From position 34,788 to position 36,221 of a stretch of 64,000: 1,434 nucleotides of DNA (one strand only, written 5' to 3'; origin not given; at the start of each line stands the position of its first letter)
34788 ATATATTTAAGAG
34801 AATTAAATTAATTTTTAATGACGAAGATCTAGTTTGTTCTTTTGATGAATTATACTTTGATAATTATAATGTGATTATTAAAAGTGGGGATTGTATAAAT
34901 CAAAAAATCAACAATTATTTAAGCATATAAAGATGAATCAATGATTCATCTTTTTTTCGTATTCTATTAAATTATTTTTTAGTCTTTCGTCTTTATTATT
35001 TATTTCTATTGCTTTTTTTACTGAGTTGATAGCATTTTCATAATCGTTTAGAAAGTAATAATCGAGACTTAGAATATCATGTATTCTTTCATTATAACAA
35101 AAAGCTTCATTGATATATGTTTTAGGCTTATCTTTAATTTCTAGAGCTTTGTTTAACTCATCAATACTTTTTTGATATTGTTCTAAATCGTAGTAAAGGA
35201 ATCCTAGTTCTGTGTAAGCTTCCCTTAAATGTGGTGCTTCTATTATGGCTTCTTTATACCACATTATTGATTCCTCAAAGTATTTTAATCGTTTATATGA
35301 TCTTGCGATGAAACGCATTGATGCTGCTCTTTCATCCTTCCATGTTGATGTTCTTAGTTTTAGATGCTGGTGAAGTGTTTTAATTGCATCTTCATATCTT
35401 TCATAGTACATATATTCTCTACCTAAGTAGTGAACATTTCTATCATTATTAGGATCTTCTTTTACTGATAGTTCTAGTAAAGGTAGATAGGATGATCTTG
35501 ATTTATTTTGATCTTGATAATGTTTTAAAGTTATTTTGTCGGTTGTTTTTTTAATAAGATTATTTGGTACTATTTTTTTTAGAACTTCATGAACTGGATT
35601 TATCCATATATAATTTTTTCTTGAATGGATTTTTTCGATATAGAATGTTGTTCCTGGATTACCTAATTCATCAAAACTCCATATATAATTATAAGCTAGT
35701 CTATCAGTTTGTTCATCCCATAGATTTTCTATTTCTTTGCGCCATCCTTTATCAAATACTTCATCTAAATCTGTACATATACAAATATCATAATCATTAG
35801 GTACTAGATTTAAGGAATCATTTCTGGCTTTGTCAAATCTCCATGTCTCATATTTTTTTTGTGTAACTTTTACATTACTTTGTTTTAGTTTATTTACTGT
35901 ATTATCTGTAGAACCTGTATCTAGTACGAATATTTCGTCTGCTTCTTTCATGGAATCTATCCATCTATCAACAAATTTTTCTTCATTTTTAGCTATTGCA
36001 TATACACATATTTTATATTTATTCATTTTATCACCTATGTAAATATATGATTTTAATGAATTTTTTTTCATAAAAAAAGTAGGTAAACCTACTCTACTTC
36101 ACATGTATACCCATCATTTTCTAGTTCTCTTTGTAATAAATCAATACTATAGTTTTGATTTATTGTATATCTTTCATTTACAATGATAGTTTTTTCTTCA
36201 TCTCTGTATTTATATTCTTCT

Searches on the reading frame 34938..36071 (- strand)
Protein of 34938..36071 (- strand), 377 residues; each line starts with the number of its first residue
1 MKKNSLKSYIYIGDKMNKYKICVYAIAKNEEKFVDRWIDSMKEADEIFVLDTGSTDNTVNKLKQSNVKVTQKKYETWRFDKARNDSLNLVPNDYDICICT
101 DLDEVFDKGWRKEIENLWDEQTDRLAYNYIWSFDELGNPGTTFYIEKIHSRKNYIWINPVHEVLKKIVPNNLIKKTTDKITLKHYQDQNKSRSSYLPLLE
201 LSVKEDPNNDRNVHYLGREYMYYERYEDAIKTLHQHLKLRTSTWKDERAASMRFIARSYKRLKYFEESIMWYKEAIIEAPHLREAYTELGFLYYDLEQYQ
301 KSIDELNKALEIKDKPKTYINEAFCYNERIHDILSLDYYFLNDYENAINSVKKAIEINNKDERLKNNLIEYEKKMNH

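Call 19: search_protein_families(library=pfam, proteins=[window:34938-36071:-], max_evalue=0.01)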
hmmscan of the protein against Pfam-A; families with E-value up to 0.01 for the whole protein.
window:34938-36071:- (377 aa): 16 families
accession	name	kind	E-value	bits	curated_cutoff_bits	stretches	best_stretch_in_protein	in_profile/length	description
PF07719.23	TPR_2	-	2.6e-12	46.3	27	1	284-312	2-30/34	Tetratricopeptide repeat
PF13181.12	TPR_8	-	1.5e-11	43.9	25.7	2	284-314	2-32/34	Tetratricopeptide repeat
PF00535.33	Glycos_transf_2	-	4.1e-10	40.3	23.3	1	24-137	3-123/168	Glycosyl transferase family 2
PF13424.12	TPR_12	-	4.9e-10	39.9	30.1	1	284-358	4-75/77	Tetratricopeptide repeat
PF00515.34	TPR_1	-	4.7e-09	36.1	27.8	1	284-313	2-31/34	Tetratricopeptide repeat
PF13414.12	TPR_11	-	1.8e-07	31.2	26.8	0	338-367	4-33/42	TPR repeat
PF14559.12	TPR_19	-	5.5e-07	30.3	25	0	272-315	14-57/68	Tetratricopeptide repeat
PF13704.12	Glyco_tranf_2_4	-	5.9e-06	27.1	27.5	1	28-106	1-84/98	Glycosyl transferase family 2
PF13428.12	TPR_14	-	2.8e-05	24.8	23.5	0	255-290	7-42/44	Tetratricopeptide repeat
PF13374.12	TPR_10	-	0.00017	21.9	27.5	0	249-276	2-29/42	Tetratricopeptide repeat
PF23914.1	TPR_CcmH_CycH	-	0.00022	21.6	42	0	203-311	43-149/158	Cytochrome c-type biogenesis protein H TPR domain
PF13432.12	TPR_16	-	0.00064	20.6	32.7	0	216-280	3-62/65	Tetratricopeptide repeat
PF12895.13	ANAPC3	-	0.0034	18.1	27.2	0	197-269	10-76/82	Anaphase-promoting complex, cyclosome, subunit 3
PF23558.1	TPR_P4H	-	0.0055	17.2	27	1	289-375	7-89/91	Prolyl 4-hydroxylase peptide-substrate-binding domain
PF13371.12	TPR_9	-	0.0062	17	35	0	277-314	23-60/73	Tetratricopeptide repeat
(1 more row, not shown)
